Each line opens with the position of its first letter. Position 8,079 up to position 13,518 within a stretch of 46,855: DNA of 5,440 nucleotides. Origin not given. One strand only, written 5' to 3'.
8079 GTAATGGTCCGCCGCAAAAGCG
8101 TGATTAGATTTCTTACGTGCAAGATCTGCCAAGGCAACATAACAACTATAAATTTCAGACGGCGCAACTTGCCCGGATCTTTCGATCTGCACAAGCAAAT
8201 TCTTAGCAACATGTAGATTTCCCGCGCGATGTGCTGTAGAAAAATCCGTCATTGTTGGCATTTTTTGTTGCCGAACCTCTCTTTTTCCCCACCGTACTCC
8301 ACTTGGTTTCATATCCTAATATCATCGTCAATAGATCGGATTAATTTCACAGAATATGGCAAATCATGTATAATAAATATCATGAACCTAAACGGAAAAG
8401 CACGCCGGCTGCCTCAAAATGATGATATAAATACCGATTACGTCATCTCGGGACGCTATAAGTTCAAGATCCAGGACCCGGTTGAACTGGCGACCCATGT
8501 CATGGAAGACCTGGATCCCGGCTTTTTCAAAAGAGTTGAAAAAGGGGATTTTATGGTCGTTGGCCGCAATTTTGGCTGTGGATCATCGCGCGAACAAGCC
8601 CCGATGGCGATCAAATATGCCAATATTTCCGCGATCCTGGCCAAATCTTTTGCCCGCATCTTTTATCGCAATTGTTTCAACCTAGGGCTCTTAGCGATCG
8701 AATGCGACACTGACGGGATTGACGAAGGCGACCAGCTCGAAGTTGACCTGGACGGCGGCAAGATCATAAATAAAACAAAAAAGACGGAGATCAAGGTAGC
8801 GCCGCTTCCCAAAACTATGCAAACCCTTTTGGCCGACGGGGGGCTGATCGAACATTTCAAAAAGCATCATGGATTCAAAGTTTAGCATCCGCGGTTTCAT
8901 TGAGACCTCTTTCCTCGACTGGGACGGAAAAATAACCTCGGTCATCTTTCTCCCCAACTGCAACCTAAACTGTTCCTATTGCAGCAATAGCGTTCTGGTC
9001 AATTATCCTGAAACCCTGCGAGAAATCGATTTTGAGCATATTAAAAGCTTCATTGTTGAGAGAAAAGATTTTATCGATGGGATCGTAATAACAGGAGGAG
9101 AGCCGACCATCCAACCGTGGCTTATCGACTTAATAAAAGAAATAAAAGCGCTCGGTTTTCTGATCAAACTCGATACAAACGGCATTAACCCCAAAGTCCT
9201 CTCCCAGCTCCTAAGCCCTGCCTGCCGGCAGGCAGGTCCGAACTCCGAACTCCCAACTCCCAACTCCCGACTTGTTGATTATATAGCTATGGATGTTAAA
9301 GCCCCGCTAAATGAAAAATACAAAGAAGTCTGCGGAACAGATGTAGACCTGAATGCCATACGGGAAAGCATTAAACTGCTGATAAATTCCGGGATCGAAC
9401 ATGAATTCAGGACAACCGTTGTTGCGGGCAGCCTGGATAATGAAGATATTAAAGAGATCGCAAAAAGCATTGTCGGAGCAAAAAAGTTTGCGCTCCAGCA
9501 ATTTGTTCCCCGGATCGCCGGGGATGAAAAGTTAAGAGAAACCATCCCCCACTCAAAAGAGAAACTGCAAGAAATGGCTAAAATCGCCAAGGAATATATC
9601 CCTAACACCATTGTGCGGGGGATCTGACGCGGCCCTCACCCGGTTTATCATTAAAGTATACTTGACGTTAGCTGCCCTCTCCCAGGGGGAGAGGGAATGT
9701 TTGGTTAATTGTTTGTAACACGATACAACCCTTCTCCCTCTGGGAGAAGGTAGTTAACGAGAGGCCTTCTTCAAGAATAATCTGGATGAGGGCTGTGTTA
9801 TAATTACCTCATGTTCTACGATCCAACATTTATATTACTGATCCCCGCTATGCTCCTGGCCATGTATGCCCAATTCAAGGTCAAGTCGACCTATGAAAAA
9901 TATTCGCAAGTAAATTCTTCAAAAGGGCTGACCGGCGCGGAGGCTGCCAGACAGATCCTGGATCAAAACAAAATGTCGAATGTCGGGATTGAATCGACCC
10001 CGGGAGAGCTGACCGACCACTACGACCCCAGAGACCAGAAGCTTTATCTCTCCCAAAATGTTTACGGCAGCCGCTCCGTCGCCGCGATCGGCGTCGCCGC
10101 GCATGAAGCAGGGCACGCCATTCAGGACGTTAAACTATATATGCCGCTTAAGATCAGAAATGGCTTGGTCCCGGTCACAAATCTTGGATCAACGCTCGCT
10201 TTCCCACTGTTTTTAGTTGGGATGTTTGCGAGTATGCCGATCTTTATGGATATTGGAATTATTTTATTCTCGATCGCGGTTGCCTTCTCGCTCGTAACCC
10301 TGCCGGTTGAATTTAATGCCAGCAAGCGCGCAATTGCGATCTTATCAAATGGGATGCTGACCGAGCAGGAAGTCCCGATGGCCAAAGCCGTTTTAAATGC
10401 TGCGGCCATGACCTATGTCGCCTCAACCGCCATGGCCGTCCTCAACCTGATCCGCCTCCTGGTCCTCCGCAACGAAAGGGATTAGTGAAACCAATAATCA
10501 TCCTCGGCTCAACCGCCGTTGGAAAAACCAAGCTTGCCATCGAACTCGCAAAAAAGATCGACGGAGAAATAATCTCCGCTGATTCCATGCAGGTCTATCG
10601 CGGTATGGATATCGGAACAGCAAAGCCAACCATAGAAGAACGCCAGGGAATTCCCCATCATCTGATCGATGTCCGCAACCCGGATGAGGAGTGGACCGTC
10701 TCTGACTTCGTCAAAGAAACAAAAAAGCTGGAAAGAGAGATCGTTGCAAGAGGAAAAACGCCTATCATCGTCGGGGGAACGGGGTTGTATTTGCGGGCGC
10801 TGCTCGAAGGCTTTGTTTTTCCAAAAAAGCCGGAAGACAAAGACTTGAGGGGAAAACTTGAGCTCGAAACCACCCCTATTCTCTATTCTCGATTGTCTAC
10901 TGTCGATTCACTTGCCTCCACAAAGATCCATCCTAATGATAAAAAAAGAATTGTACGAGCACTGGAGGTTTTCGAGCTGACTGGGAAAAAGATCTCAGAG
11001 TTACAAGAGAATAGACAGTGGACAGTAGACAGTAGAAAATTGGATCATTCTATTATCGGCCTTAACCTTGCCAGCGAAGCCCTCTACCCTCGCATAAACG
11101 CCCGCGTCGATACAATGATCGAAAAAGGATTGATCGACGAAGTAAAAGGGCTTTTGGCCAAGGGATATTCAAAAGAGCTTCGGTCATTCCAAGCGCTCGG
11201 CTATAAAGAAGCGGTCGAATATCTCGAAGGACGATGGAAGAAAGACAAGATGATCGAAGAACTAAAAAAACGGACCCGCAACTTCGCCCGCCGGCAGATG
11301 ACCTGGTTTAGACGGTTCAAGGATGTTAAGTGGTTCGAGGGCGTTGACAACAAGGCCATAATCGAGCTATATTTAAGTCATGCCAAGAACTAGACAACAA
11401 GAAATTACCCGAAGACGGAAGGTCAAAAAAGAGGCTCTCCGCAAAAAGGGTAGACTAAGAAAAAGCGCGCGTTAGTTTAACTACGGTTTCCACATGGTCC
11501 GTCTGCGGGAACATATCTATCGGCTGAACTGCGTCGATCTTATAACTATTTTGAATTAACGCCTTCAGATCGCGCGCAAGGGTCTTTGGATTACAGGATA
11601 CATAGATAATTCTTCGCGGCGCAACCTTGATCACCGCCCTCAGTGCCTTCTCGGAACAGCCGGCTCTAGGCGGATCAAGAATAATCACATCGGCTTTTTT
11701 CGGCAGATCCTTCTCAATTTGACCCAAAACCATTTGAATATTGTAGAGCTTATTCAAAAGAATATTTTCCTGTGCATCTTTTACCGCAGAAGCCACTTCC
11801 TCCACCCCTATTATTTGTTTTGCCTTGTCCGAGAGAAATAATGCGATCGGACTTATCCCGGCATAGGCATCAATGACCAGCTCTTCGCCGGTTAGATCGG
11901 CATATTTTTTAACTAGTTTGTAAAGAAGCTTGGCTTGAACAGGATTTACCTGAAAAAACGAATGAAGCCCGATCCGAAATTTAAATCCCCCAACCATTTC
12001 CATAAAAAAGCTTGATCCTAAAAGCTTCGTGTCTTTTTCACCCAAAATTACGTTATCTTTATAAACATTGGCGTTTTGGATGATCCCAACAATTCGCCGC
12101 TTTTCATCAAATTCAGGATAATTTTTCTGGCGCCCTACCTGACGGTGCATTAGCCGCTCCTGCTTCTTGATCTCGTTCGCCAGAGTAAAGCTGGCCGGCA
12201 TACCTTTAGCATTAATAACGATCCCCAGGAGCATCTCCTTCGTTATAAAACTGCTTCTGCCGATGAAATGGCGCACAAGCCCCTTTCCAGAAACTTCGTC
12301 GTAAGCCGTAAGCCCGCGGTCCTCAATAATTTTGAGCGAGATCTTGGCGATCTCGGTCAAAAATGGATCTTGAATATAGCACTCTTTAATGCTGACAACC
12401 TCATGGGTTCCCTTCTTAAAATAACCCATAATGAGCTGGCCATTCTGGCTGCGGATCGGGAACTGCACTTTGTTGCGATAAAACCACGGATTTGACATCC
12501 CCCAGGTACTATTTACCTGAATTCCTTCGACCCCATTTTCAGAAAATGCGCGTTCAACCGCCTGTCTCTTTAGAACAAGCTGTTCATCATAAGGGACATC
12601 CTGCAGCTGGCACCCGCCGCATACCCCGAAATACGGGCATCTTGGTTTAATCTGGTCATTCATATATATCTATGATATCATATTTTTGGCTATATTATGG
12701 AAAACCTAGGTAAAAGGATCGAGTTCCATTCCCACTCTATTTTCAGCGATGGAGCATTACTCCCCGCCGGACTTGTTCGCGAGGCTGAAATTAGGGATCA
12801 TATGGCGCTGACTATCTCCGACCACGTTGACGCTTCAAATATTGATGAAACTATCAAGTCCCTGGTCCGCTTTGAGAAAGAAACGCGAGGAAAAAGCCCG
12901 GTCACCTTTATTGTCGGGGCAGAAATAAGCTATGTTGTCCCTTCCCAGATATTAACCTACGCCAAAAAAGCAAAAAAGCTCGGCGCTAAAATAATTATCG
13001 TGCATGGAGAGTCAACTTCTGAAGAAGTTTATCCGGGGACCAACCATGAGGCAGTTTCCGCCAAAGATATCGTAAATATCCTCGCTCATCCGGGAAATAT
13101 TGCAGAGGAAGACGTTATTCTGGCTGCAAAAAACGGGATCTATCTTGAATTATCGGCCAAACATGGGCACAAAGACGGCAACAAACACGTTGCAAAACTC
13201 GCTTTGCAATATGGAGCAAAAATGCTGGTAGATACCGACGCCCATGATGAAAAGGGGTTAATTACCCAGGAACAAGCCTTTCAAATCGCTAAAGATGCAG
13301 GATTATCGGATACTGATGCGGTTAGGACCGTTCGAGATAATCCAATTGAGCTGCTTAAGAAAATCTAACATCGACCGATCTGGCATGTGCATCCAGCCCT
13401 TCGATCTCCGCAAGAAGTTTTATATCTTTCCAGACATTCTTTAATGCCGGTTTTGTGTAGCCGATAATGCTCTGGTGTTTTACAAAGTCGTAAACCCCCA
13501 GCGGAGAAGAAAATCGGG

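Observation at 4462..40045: Five orphan genes at three loci share one bipartite motif, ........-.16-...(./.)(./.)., with sigma-28/FliA-like geometry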

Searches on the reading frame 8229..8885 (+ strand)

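Call 7: search_protein_families(library=ncbifam, proteins=[window:8229-8885:+], max_evalue=0.00001)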
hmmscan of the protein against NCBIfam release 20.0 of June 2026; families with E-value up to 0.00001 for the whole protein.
window:8229-8885:+ (218 aa): 15 families
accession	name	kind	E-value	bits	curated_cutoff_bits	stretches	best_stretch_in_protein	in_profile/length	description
TIGR02087.1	LEUD_arch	subfamily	2.9e-52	176.6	108.95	1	64-212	7-156/157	LeuD/DmdB family oxidoreductase small subunit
NF040625.1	HacB2_Meth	equivalog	3.9e-52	176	230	1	53-213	3-159/161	homoaconitase small subunit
TIGR02084.1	leud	equivalog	3e-50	169.9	245.85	1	64-212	7-156/156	3-isopropylmalate dehydratase small subunit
NF040604.2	HacB_Meth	equivalog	9.5e-48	162.1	230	1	52-212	1-159/159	homoaconitase small subunit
NF010629.0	PRK14023.1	equivalog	2.7e-37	128.2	229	1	64-216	8-160/166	homoaconitate hydratase small subunit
NF002458.0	PRK01641.1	subfamily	8.1e-22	77.8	167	1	54-195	7-166/202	3-isopropylmalate dehydratase small subunit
TIGR00139.1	h_aconitase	equivalog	4.5e-21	74.9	529.9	1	63-159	538-635/709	homoaconitase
NF005558.0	PRK07229.1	equivalog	5.2e-19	68.3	612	1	63-211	478-642/647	aconitate hydratase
TIGR01342.1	acon_putative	hypoth_equivalog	7.9e-17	60.7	719.15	1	61-214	475-649/655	putative aconitate hydratase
TIGR00171.1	leuD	equivalog_domain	2e-16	60.4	116.25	1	105-189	69-162/188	3-isopropylmalate dehydratase small subunit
NF006757.0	PRK09277.1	subfamily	2.2e-07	29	686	1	108-189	760-837/888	aconitate hydratase AcnA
TIGR01341.1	aconitase_1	equivalog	2.5e-07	28.8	945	1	102-186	745-833/876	aconitate hydratase AcnA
TIGR01340.1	aconitase_mito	equivalog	3.2e-07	29.1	825.35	1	108-190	625-712/745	aconitate hydratase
NF009520.0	PRK12881.1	subfamily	3.5e-06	25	905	1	108-162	765-819/893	aconitate hydratase AcnA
TIGR02333.1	2met_isocit_dHY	equivalog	8e-06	24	1419.85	1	108-177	734-799/858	Fe/S-dependent 2-methylisocitrate dehydratase AcnD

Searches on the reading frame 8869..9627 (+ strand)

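Call 7: search_protein_families(library=ncbifam, proteins=[window:8869-9627:+], max_evalue=0.00001)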
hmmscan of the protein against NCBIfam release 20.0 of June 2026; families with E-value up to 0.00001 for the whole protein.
window:8869-9627:+ (252 aa): 24 families
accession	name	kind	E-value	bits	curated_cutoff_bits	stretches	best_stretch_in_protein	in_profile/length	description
TIGR02495.1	NrdG2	equivalog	3.2e-56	189.7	131.15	2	7-116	2-110/193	anaerobic ribonucleoside-triphosphate reductase activating protein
TIGR04041.1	activase_YjjW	hypoth_equivalog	8.5e-19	68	250.2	1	52-107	92-148/276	YjjW family glycine radical enzyme activase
TIGR02493.1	PFLA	equivalog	5.1e-16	58.8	231.75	1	24-205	18-187/235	pyruvate formate-lyase-activating protein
TIGR04317.1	W_rSAM_matur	equivalog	3.5e-11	42.8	380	1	30-106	13-89/349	tungsten cofactor oxidoreductase radical SAM maturase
TIGR02666.1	moaA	equivalog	5.1e-11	42.1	284.05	1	30-107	19-102/336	GTP 3',8-cyclase MoaA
TIGR02668.1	moaA_archaeal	equivalog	1.4e-10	40.7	325.25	1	29-238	18-212/303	GTP 3',8-cyclase MoaA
TIGR02494.1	PFLE_PFLC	subfamily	2.7e-10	40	174.35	0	134-202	173-240/293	glycyl-radical enzyme activating protein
TIGR03963.1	rSAM_QueE_Clost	equivalog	6e-10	39.2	260.1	1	20-107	18-104/219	putative 7-carboxy-7-deazaguanine synthase QueE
NF001199.0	PRK00164.2-1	equivalog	8.6e-10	38.2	231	1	29-217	20-189/308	GTP 3',8-cyclase MoaA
NF045702.1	rSAM_GDGT_ether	equivalog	8.1e-09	34.6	450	1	30-109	95-177/486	tetraether lipid synthase Tes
NF038283.1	viperin_w_prok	equivalog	1.2e-08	34.5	180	1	28-106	9-93/281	viperin family antiviral radical SAM protein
NF048010.1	SfplDhtActHpsHDes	equivalog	5.2e-08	32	430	0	71-205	134-253/298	(2S)-3-sulfopropanediol dehydratase activating enzyme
TIGR03972.1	rSAM_TYW1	equivalog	1.1e-07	31.2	317.95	1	77-193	128-228/297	4-demethylwyosine synthase TYW1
NF050035.1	rSAM_WgK_link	exception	1.2e-07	31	650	1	28-106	16-94/367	radical SAM/SPASM peptide maturase WgkB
TIGR04545.1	rSAM_ahbD_hemeb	equivalog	1.6e-07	31.1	500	1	30-227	9-190/339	heme b synthase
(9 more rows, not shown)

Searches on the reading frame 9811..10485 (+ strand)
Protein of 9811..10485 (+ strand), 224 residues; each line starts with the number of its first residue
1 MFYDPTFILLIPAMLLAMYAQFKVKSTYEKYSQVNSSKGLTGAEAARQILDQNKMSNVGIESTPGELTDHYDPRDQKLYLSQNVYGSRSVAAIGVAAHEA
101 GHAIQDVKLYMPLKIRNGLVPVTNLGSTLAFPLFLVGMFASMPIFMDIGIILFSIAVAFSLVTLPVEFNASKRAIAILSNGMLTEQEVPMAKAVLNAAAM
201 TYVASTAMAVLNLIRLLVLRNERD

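Call 7: search_protein_families(library=ncbifam, proteins=[window:9811-10485:+], max_evalue=0.00001)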
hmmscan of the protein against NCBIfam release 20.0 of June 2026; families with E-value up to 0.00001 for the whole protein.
window:9811-10485:+ (224 aa): 0 families

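Call 9: search_protein_families(library=pfam, proteins=[window:9811-10485:+], max_evalue=0.00001)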
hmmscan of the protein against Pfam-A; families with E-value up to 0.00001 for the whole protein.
window:9811-10485:+ (224 aa): 1 family
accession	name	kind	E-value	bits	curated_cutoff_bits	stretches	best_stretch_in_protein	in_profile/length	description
PF04298.18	Zn_peptidase_2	-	7.5e-90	300.7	27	1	6-219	1-216/218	Putative neutral zinc metallopeptidase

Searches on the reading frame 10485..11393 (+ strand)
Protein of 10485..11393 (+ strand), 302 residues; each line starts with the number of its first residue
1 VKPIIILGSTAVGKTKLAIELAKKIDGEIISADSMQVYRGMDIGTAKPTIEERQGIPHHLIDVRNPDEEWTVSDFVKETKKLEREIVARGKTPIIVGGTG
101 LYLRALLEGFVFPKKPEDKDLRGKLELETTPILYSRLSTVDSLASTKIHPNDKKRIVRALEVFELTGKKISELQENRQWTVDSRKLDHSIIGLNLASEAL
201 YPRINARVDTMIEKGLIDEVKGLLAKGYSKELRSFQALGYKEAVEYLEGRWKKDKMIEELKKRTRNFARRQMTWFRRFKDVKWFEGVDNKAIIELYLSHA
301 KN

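Call 7: search_protein_families(library=ncbifam, proteins=[window:10485-11393:+], max_evalue=0.00001)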
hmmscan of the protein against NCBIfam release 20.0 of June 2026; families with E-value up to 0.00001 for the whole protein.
window:10485-11393:+ (302 aa): 1 family
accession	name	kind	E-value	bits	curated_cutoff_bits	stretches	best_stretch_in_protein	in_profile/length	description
TIGR00174.1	miaA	equivalog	1.3e-96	323.2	148.65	1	4-286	2-285/288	tRNA (adenosine(37)-N6)-dimethylallyltransferase MiaA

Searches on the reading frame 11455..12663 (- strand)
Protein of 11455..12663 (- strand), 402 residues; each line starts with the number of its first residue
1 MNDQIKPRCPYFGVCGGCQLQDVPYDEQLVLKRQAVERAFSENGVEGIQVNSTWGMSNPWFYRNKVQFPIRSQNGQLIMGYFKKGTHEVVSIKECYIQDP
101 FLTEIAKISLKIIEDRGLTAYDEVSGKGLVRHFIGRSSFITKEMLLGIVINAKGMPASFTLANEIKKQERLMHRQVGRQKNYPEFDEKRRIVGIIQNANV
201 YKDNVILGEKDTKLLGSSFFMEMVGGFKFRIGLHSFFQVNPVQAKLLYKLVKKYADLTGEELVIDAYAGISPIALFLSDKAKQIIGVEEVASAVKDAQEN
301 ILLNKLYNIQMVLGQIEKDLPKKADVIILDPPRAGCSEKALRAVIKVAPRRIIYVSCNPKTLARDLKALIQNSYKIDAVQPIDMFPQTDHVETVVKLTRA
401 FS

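Call 7: search_protein_families(library=ncbifam, proteins=[window:11455-12663:-], max_evalue=0.00001)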
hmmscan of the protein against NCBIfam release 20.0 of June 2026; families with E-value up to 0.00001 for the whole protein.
window:11455-12663:- (402 aa): 10 families
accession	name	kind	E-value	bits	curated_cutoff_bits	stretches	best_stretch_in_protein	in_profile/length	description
TIGR00479.1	rumA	equivalog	1.8e-107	359.9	183.55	1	4-392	53-432/432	23S rRNA (uracil(1939)-C(5))-methyltransferase RlmD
NF009639.0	PRK13168.1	equivalog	1.6e-57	195.4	458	2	227-397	268-443/446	23S rRNA (uracil(1939)-C(5))-methyltransferase RlmD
NF002910.0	PRK03522.2-3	equivalog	4.5e-41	141.2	558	1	8-399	2-382/383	23S rRNA (uracil(747)-C(5))-methyltransferase RlmC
NF002909.0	PRK03522.2-1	equivalog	4.9e-38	131.3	553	1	9-399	3-373/374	23S rRNA (uracil(747)-C(5))-methyltransferase RlmC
TIGR02085.1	meth_trns_rumB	equivalog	4.1e-35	121.5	429.5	1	13-399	8-374/374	23S rRNA (uracil(747)-C(5))-methyltransferase RlmC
TIGR02143.1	trmA_only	equivalog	8.4e-20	71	334.65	1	325-399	280-351/352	tRNA (uridine(54)-C5)-methyltransferase TrmA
NF002913.0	PRK03522.2-6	equivalog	6e-17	62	537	1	324-400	267-341/342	23S rRNA (uracil(747)-C(5))-methyltransferase RlmC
NF047730.1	tRNAMtaseTrm5b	equivalog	1.2e-08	34.5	600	1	259-335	181-258/330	tRNA (guanine(37)-N1)-methyltransferase Trm5b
TIGR00537.1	hemK_rel_arch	hypoth_equivalog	5.8e-07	29.4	87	1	250-338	11-97/179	HemK2/MTQ2 family protein methyltransferase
NF011529.0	PRK14968.1-3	equivalog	6.3e-07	29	162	1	258-334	33-109/198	putative methyltransferase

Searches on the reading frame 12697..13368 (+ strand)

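Call 7: search_protein_families(library=ncbifam, proteins=[window:12697-13368:+], max_evalue=0.00001)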
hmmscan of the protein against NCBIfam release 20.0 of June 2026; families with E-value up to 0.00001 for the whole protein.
window:12697-13368:+ (223 aa): 4 families
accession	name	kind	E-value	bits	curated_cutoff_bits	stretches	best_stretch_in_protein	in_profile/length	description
NF004981.0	PRK06361.1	equivalog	1.1e-68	230.9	117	1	7-222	1-215/217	histidinol phosphate phosphatase domain-containing protein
NF041577.1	nside_bi_sphtase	equivalog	1.4e-07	31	400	1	7-79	3-67/276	3',5'-nucleoside bisphosphate phosphatase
NF006251.0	PRK08392.1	equivalog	7.1e-07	28.9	212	1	9-207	3-209/216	hypothetical protein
NF047791.1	RNaseRnm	equivalog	4.5e-06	26.1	375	0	8-79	3-68/275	RNase RNM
